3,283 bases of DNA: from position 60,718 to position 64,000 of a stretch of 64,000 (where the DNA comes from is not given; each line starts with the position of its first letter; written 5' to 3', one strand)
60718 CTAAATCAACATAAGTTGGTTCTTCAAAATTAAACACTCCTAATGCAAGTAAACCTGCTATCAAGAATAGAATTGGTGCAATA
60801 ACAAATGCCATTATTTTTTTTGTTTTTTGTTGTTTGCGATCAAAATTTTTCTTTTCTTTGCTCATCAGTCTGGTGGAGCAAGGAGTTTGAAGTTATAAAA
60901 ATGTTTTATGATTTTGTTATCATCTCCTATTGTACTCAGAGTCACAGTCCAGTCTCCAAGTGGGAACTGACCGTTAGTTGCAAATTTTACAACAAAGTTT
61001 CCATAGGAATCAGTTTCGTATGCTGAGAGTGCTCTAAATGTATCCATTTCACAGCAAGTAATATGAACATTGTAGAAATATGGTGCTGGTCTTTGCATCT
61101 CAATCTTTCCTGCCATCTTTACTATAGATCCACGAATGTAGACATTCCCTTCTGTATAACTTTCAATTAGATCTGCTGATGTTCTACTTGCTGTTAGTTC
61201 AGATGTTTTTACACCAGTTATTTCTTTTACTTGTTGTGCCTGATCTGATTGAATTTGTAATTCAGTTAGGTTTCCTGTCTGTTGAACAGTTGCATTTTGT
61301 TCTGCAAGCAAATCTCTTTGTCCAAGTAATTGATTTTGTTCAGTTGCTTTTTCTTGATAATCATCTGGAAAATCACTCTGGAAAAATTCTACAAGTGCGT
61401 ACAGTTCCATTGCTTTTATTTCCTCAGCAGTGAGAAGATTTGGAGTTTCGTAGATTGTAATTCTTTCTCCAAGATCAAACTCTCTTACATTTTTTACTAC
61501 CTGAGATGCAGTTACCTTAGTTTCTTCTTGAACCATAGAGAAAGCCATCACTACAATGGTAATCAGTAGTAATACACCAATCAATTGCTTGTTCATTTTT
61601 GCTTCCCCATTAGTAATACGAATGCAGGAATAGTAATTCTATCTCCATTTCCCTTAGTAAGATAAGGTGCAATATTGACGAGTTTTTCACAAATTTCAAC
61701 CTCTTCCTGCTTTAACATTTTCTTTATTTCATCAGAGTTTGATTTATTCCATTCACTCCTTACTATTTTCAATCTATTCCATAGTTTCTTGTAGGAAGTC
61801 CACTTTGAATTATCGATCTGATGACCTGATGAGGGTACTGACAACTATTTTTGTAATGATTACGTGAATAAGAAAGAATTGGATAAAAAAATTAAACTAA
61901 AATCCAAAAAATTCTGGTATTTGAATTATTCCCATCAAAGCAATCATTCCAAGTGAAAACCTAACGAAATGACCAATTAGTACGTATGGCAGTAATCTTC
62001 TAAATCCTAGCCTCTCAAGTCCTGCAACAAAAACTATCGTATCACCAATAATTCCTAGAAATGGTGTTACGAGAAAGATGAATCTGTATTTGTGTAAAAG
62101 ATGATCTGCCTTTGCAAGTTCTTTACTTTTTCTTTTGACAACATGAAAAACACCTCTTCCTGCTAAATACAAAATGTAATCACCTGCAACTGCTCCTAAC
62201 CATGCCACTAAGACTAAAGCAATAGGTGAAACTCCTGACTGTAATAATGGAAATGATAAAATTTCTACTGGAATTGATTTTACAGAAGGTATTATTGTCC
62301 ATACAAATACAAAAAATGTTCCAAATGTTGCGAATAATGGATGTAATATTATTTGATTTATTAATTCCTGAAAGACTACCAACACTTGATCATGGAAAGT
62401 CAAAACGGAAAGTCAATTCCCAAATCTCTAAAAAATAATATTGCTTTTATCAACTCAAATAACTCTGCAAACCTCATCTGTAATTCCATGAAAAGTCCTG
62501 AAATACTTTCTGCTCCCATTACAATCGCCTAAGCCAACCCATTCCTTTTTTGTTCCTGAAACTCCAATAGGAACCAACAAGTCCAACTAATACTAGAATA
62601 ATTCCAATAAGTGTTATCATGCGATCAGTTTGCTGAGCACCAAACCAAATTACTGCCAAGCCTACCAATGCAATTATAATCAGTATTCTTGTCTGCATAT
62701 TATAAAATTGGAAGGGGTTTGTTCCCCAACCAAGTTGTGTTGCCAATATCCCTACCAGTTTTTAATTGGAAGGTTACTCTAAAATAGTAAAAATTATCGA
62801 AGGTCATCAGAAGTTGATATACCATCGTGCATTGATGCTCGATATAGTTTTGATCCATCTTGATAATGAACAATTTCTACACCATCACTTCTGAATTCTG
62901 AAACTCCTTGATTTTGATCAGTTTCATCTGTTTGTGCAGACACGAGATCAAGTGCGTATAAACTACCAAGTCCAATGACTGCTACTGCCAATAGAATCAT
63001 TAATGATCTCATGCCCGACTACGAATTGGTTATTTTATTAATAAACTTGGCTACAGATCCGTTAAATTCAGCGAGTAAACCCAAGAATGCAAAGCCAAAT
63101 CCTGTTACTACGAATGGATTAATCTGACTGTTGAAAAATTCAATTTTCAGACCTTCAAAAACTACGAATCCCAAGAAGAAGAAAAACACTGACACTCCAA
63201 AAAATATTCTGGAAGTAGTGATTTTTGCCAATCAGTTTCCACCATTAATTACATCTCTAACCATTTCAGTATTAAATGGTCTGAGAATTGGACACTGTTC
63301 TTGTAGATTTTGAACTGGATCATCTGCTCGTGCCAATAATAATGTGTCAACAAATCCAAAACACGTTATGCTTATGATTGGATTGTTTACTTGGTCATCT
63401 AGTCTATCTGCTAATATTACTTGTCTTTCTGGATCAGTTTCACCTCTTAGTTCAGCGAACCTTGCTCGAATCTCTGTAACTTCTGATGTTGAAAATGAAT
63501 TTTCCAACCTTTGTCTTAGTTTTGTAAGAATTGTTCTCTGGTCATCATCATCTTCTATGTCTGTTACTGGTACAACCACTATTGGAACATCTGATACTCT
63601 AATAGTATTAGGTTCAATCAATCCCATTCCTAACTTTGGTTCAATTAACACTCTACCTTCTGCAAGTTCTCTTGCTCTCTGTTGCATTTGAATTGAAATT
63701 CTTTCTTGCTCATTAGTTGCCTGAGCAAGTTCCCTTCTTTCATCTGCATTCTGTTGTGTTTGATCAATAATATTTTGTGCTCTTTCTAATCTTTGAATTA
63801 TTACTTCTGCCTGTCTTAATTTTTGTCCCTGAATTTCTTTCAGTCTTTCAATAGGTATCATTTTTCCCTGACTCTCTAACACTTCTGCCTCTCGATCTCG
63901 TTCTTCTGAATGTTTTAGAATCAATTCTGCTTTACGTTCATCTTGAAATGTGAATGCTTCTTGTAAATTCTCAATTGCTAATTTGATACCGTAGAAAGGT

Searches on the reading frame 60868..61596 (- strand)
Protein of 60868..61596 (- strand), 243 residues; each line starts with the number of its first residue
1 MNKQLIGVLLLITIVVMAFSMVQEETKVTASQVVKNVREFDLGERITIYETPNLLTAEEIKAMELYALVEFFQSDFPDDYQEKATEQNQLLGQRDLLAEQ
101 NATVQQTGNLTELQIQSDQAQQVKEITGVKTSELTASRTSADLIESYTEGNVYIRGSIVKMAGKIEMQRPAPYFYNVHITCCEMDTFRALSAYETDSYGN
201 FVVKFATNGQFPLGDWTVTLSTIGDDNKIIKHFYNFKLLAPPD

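Call 11: search_protein_families(library=pfam, proteins=[window:60868-61596:-], max_evalue=0.01)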
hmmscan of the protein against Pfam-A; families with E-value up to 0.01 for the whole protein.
window:60868-61596:- (243 aa): 0 families

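Call 118: find_encoding_contigs(protein=window:60868-61596:-, flank=10000, max_places=3)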
Protein window:60868-61596:- (243 aa): 2 contigs read that carry it; 2 places shown.
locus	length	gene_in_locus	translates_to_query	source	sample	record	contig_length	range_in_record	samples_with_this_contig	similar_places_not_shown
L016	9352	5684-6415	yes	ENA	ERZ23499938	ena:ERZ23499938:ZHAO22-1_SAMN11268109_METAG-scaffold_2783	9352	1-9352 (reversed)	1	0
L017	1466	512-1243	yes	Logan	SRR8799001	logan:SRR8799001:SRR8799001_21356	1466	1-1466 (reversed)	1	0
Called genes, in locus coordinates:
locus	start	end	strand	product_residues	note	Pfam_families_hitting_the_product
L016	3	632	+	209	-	?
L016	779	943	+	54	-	PF18930:DUF5679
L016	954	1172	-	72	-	-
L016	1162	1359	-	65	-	-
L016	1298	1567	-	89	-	-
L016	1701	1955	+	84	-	-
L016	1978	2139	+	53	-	-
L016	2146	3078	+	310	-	PF00050:Kazal_1 (weak), PF07648:Kazal_2 (faint)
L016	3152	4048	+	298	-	PF18915:DUF5667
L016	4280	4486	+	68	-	-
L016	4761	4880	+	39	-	-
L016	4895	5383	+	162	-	PF09335:VTT_dom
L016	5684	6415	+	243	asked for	-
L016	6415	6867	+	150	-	-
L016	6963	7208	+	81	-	-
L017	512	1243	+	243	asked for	-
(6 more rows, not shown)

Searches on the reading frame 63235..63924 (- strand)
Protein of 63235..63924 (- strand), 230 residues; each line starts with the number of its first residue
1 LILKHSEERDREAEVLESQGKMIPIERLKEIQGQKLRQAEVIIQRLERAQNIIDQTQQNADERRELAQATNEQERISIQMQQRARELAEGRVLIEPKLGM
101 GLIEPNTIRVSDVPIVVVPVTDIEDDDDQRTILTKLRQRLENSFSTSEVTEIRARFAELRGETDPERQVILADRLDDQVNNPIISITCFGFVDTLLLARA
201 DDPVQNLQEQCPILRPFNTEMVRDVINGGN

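Call 11: search_protein_families(library=pfam, proteins=[window:63235-63924:-], max_evalue=0.01)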
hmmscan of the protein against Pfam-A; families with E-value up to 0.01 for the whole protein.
window:63235-63924:- (230 aa): 1 family
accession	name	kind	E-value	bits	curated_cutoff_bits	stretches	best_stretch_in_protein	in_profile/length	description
PF24863.1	zf-CCCH_Mcm10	-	0.0087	16.4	26.8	1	35-138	40-146/293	Mcm10, CCCH-type zinc motif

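Call 80: search_protein_families(library=ncbifam, proteins=[window:63235-63924:-], max_evalue=0.1)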
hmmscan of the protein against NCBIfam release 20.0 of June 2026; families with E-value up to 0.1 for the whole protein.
window:63235-63924:- (230 aa): 1 family
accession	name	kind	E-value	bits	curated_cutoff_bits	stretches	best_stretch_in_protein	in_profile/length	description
TIGR02337.1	HpaR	equivalog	0.042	13.7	121.2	0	42-86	62-105/130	homoprotocatechuate degradation operon regulator HpaR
